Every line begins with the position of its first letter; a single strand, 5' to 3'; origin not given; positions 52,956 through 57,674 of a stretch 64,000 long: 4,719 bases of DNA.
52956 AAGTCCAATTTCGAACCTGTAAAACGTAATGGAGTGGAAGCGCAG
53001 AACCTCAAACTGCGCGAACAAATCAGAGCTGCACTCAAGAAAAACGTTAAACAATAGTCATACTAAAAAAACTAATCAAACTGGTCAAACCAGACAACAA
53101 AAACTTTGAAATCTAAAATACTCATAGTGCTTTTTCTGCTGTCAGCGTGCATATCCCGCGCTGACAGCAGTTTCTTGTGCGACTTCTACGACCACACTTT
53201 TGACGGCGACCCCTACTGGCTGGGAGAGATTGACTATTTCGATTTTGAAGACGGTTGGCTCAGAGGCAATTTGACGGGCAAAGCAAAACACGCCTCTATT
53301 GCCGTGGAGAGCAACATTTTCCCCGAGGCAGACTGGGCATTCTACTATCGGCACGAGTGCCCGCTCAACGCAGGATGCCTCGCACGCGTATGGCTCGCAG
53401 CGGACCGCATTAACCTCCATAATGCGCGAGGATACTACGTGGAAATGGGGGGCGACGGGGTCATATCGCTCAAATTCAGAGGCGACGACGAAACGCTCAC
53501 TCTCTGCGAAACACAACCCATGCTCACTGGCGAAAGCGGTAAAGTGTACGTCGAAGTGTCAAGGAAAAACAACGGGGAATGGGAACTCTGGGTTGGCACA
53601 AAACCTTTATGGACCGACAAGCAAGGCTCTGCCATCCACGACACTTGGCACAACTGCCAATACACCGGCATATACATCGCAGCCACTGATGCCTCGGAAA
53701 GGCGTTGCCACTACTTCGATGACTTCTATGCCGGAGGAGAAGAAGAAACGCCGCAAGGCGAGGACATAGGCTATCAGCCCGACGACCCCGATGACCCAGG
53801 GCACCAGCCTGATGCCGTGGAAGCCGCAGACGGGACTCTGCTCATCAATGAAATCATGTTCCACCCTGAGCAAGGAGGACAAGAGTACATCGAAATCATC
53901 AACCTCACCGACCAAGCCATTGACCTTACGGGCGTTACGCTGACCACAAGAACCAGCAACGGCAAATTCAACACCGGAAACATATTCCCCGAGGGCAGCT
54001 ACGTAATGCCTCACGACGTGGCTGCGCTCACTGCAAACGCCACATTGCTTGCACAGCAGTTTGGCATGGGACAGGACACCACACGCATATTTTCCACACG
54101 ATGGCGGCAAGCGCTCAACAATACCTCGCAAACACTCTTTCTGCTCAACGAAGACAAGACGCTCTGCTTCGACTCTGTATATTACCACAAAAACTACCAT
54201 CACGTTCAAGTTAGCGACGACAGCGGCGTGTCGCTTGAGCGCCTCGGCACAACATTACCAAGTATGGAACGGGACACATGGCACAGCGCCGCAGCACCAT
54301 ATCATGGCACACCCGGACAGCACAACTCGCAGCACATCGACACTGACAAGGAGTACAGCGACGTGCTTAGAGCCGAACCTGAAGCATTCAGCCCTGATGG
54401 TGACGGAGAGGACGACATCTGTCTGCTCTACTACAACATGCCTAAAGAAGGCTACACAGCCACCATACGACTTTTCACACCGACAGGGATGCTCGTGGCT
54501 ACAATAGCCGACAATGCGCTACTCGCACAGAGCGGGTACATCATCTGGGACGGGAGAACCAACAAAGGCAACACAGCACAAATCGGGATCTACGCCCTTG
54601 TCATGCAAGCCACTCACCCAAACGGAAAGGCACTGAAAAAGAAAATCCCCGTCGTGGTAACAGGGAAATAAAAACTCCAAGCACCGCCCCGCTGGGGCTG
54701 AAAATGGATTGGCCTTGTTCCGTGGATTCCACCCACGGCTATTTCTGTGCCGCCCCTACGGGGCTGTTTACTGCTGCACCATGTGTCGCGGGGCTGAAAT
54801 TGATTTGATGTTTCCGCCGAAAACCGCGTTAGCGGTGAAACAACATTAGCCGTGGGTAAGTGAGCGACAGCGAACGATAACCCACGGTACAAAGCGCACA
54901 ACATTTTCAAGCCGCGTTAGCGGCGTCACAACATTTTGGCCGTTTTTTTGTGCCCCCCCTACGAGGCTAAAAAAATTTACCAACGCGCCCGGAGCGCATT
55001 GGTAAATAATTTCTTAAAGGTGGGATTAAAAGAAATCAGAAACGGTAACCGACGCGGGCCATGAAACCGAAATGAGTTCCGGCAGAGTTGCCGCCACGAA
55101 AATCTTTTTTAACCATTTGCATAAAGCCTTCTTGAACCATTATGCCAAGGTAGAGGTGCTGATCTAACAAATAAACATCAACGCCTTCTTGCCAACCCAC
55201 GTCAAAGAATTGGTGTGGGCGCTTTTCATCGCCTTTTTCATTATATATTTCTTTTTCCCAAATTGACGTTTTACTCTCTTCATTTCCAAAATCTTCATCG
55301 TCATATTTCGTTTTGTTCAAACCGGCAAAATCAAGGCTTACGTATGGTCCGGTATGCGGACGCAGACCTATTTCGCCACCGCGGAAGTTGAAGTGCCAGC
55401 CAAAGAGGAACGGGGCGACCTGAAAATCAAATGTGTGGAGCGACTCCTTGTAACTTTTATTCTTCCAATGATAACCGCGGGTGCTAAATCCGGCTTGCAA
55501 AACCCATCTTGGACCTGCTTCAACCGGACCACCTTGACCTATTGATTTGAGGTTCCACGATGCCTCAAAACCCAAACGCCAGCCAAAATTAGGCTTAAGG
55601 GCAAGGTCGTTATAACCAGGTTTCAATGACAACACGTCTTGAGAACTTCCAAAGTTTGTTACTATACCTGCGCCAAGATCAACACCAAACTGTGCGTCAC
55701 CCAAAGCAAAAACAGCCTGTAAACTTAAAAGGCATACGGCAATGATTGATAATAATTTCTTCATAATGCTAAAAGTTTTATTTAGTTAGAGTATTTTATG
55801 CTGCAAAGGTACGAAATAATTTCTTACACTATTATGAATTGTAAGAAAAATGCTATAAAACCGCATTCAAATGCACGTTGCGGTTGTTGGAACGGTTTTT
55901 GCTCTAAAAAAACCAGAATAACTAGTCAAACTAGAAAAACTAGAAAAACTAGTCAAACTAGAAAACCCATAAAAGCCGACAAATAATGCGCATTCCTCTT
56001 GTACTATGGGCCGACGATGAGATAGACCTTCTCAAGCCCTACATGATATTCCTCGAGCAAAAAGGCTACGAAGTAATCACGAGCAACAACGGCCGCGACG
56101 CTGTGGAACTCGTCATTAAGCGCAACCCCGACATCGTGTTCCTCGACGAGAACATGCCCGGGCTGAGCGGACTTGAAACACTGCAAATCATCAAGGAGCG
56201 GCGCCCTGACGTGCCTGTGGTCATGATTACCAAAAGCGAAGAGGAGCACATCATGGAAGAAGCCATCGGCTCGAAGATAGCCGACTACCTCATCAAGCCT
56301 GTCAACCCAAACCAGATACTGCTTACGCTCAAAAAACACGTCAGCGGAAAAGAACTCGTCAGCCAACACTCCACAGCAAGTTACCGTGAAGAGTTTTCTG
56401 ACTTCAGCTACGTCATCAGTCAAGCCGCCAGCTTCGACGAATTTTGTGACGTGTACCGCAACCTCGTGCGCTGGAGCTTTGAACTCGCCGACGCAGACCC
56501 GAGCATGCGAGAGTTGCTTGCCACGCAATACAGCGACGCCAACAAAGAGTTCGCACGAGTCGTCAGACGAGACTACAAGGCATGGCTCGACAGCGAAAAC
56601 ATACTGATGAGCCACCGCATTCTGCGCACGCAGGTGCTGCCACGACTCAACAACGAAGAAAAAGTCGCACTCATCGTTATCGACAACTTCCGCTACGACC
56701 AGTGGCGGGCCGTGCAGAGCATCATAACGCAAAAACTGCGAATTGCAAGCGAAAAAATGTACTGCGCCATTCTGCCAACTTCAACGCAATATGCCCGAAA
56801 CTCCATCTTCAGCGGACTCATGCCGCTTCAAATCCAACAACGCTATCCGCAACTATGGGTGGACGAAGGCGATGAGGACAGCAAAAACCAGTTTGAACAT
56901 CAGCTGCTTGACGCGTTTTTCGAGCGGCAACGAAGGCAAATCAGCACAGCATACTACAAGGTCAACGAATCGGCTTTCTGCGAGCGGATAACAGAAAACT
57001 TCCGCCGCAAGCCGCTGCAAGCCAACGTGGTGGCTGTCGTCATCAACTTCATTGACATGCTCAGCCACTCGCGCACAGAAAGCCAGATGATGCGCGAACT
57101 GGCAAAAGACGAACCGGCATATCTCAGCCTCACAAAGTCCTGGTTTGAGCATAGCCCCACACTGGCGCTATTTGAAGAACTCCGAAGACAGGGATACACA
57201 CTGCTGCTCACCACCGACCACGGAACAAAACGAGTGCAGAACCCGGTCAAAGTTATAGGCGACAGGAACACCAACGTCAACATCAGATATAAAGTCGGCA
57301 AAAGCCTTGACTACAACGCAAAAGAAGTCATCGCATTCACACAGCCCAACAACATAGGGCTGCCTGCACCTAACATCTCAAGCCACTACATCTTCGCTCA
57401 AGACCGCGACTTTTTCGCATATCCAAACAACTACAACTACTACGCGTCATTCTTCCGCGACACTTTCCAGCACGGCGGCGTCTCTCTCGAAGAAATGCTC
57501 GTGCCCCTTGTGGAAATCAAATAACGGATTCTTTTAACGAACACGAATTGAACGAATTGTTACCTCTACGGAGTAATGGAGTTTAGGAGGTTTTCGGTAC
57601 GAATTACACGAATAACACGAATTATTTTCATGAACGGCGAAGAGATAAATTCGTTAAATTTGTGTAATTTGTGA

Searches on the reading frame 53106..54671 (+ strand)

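Call 13: search_protein_families(library=pfam, proteins=[window:53106-54671:+])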
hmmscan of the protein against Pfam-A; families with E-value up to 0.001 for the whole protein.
window:53106-54671:+ (521 aa): 2 families
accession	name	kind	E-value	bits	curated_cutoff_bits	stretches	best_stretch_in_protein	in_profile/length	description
PF00932.25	LTD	-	1.5e-11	45.1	34.3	1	240-360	3-107/109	Lamin Tail Domain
PF13860.13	FlgD_ig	-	5.4e-05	23.5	27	1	441-504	14-77/79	FlgD Ig-like domain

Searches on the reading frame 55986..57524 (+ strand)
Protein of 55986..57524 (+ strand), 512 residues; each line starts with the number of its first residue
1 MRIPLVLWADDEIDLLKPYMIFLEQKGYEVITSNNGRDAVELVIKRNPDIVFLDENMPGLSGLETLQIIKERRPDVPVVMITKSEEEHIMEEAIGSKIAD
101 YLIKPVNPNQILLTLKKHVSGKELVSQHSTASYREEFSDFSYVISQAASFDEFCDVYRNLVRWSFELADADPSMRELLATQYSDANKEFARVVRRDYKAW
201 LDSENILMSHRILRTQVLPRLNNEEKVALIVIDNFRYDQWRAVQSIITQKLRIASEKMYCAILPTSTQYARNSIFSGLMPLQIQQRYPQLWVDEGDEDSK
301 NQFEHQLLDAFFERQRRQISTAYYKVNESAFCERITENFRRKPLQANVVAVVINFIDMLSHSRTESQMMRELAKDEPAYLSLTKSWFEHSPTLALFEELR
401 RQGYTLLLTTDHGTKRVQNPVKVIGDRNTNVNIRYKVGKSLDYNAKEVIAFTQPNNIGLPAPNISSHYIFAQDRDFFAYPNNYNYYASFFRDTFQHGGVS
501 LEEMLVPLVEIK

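Call 13: search_protein_families(library=pfam, proteins=[window:55986-57524:+])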
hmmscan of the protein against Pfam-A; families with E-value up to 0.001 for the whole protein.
window:55986-57524:+ (512 aa): 2 families
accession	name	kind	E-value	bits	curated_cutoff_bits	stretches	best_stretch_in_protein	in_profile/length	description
PF08665.17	PglZ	-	1.8e-28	100.1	25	1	225-420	1-178/179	PglZ domain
PF00072.30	Response_reg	-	2.5e-24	86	30.2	1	6-114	1-109/111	Response regulator receiver domain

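Call 26: find_encoding_contigs(protein=window:55986-57524:+, flank=2500, max_places=10)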
Protein window:55986-57524:+ (512 aa): 5 contigs read that carry it; 4 places shown.
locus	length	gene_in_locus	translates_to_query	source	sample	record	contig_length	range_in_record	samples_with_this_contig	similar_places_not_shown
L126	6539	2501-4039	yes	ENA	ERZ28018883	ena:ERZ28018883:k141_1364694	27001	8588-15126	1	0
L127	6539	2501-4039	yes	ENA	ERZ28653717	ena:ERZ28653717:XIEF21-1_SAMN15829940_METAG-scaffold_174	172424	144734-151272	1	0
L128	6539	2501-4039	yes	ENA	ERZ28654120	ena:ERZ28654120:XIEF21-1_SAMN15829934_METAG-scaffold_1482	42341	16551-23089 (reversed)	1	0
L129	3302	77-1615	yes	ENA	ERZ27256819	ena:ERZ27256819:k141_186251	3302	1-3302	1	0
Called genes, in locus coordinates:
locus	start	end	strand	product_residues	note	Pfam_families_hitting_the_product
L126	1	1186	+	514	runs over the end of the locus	PF00932:LTD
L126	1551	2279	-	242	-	-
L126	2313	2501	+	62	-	-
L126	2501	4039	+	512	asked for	PF00072:Response_reg, PF08665:PglZ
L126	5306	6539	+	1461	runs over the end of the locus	PF21027:Sde0182_C (faint), PF09479:Flg_new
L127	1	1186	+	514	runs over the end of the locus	PF00932:LTD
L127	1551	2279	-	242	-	-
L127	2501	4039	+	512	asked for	PF00072:Response_reg, PF08665:PglZ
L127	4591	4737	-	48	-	-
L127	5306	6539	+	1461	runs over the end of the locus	PF21027:Sde0182_C (faint), PF09479:Flg_new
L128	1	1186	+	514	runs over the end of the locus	PF00932:LTD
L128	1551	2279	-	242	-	-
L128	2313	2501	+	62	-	-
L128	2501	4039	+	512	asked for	PF00072:Response_reg, PF08665:PglZ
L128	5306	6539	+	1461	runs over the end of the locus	PF21027:Sde0182_C (faint), PF09479:Flg_new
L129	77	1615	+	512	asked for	PF00072:Response_reg, PF08665:PglZ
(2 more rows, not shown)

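Call 61: find_homologous_proteins(query=window:55986-57524:+, max_evalue=1e-100)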
Query window:55986-57524:+ (512 aa): 7996 proteins with E <= 1e-100 among 8000 candidates; the best 120 are listed.
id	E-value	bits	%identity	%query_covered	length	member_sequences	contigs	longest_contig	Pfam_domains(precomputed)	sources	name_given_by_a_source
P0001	0.0e+0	1145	99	100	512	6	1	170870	PF00072.31,PF08665.18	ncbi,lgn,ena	-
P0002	0.0e+0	1009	85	100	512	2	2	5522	PF00072.31,PF08665.18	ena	-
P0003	1.6e-252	857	70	99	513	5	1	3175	PF00072.31,PF08665.18,PF20161.6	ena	-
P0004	1.8e-218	744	-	-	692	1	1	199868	PF00072.31,PF08665.18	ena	-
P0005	6.5e-208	709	60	100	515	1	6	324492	PF00072.31,PF08665.18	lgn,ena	-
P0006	3.9e-207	707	59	100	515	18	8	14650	PF00072.31,PF08665.18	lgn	-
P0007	1.1e-206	705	60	100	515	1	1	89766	PF00072.31,PF08665.18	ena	-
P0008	1.6e-206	705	60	99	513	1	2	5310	PF00072.31,PF08665.18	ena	-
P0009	5.8e-205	700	59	100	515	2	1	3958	PF00072.31,PF08665.18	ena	-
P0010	6.7e-205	700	58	99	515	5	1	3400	PF00072.31,PF08665.18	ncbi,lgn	-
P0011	1.5e-204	698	59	99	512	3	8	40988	PF00072.31,PF08665.18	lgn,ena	-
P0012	3.0e-204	697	58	100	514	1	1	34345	PF00072.31,PF08665.18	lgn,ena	-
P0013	4.5e-204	697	58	99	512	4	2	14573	PF00072.31,PF08665.18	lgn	-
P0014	5.1e-203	693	60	99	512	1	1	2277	PF00072.31,PF08665.18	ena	-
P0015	5.7e-203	693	59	99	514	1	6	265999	PF00072.31,PF08665.18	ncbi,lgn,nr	ncbi:MAG: PglZ domain-containing protein [Paludibacter sp.]|nr:PglZ domain-containing protein [Bacte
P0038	1.3e-200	685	59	98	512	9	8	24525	PF00072.31,PF08665.18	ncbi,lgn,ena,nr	ncbi:MAG: PglZ domain-containing protein [Paludibacteraceae bacterium]|nr:PglZ domain-containing pro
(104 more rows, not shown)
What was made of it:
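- Tried and rejected: The nearest named PorX homologues are Paludibacteraceae at about 58% identity (call 61).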

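Call 62: find_encoding_contigs(protein=P0001, flank=10000, max_places=3)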
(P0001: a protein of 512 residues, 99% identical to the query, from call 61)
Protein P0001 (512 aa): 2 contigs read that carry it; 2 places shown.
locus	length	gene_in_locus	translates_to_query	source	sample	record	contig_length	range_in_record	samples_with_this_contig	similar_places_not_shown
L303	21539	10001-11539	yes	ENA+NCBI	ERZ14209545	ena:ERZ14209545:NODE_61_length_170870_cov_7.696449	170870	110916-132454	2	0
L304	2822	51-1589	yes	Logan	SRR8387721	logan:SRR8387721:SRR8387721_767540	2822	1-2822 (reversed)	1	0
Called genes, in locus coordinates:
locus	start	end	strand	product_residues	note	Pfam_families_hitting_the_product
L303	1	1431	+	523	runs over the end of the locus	PF01935:DUF87, PF05872:HerA_C, PF00004:AAA (faint)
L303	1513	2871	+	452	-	PF13174:TPR_6 (faint), PF14559:TPR_19 (faint), PF07719:TPR_2 (faint), PF12895:ANAPC3 (faint), PF13428:TPR_14 (faint), PF13432:TPR_16 (faint)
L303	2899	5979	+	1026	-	PF05170:AsmA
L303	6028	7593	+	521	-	PF00932:LTD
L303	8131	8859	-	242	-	-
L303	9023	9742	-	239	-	-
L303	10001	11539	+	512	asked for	PF00072:Response_reg, PF08665:PglZ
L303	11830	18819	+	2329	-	PF13927:Ig_3 (faint), PF21027:Sde0182_C (faint), PF09479:Flg_new, PF00047:ig (faint), PF09479:Flg_new (weak)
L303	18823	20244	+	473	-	PF13396:PLDc_N, PF13091:PLDc_2, PF00614:PLDc (weak), PF13091:PLDc_2, PF00614:PLDc (weak)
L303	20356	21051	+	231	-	PF03544:TonB_C, PF13103:TonB_2 (weak)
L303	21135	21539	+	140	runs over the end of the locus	PF03544:TonB_C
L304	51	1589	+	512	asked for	PF00072:Response_reg, PF08665:PglZ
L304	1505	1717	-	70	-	-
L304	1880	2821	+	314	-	?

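Call 63: find_encoding_contigs(protein=P0002, flank=5000, max_places=3)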
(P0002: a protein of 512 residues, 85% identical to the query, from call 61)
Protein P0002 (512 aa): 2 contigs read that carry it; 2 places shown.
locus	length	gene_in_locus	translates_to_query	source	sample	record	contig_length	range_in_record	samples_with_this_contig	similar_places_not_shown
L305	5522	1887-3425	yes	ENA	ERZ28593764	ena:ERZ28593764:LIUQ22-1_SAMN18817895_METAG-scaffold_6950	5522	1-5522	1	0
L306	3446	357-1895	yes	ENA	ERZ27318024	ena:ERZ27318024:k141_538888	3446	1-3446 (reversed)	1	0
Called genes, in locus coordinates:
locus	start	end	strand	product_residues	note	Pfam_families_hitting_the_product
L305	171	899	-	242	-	-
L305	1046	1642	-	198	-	-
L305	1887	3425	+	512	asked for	PF00072:Response_reg, PF08665:PglZ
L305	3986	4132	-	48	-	-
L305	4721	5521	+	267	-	?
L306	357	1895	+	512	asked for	PF00072:Response_reg, PF08665:PglZ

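Call 64: find_encoding_contigs(protein=P0003, flank=5000, max_places=3)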
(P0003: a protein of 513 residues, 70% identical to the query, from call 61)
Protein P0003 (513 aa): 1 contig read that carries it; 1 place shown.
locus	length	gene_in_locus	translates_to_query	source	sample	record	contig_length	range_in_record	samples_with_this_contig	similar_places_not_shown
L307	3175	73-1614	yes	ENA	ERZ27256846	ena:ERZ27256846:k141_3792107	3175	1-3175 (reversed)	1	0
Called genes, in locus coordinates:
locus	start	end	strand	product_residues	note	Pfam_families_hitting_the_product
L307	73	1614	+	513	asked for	PF00072:Response_reg, PF20161:VpsR (faint), PF08665:PglZ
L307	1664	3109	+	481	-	PF00999:Na_H_Exchanger, PF02080:TrkA_C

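Call 66: find_encoding_contigs(protein=P0005, flank=1500, max_places=3)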
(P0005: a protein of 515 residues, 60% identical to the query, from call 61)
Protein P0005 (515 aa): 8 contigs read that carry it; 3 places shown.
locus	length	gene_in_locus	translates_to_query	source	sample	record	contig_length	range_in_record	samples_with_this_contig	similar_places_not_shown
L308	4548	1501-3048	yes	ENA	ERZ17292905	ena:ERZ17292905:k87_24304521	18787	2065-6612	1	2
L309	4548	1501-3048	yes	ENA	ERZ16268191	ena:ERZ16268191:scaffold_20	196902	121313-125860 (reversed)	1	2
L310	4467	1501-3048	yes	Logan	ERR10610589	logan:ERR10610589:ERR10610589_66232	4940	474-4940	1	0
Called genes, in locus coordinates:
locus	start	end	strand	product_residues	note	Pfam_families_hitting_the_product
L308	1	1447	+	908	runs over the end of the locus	PF00515:TPR_1 (faint), PF07719:TPR_2 (faint), PF13174:TPR_6 (faint), PF13176:TPR_7 (faint), PF13181:TPR_8 (faint), PF13428:TPR_14 (faint), PF13424:TPR_12 (weak)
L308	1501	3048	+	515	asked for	PF00072:Response_reg, PF08665:PglZ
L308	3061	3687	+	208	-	PF03458:Gly_transporter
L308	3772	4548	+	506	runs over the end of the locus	PF02142:MGS, PF01808:AICARFT_IMPCHas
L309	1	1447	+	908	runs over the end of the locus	PF00515:TPR_1 (faint), PF07719:TPR_2 (faint), PF13174:TPR_6 (faint), PF13176:TPR_7 (faint), PF13181:TPR_8 (faint), PF13428:TPR_14 (faint), PF13424:TPR_12 (weak)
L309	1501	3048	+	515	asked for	PF00072:Response_reg, PF08665:PglZ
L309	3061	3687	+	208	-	PF03458:Gly_transporter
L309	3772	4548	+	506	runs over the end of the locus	PF02142:MGS, PF01808:AICARFT_IMPCHas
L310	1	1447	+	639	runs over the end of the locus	?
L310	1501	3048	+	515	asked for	PF00072:Response_reg, PF08665:PglZ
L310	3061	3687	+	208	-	PF03458:Gly_transporter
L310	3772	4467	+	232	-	?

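Call 67: find_encoding_contigs(protein=P0015, flank=1500, max_places=3)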
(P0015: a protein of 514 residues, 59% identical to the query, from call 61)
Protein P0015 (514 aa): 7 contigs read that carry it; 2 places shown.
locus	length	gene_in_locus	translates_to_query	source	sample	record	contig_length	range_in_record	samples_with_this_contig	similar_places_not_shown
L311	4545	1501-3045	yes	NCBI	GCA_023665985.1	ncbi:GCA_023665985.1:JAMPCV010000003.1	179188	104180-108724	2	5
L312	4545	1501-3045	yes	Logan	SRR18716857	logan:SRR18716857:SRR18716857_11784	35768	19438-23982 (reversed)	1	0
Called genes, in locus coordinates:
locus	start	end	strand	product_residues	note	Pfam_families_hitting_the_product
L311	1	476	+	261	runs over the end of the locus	PF03793:PASTA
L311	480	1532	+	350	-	PF01479:S4, PF00849:PseudoU_synth_2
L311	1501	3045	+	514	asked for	PF00072:Response_reg, PF08665:PglZ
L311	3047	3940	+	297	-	PF00892:EamA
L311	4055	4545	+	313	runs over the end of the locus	PF00056:Ldh_1_N, PF02866:Ldh_1_C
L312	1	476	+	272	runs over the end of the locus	PF03793:PASTA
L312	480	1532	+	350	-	PF01479:S4, PF00849:PseudoU_synth_2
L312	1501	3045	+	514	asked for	PF00072:Response_reg, PF08665:PglZ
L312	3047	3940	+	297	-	PF00892:EamA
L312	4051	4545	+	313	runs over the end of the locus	PF00056:Ldh_1_N, PF02866:Ldh_1_C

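Call 68: find_encoding_contigs(protein=P0038, flank=1500, max_places=3)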
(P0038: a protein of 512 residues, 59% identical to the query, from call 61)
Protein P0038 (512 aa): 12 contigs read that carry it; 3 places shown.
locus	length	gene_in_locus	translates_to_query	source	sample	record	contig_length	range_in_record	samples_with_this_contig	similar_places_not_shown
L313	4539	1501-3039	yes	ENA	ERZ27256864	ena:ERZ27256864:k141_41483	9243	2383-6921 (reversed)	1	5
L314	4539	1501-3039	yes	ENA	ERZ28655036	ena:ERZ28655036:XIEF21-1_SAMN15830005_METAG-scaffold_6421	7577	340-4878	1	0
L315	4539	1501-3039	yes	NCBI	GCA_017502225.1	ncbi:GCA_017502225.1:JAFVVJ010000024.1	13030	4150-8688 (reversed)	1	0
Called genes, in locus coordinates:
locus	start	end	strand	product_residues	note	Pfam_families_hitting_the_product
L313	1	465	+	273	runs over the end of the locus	PF03793:PASTA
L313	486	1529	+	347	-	PF01479:S4, PF00849:PseudoU_synth_2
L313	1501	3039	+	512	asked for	PF00072:Response_reg, PF08665:PglZ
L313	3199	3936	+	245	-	PF03372:Exo_endo_phos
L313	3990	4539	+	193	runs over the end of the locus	PF01300:Sua5_yciO_yrdC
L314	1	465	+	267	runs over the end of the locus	?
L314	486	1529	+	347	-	PF01479:S4, PF00849:PseudoU_synth_2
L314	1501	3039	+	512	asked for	PF00072:Response_reg, PF08665:PglZ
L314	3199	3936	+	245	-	PF03372:Exo_endo_phos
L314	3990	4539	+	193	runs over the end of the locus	PF01300:Sua5_yciO_yrdC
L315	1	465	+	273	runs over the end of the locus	PF03793:PASTA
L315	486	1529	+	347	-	PF01479:S4, PF00849:PseudoU_synth_2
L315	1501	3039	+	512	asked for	PF00072:Response_reg, PF08665:PglZ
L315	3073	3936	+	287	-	PF03372:Exo_endo_phos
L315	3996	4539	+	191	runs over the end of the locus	PF01300:Sua5_yciO_yrdC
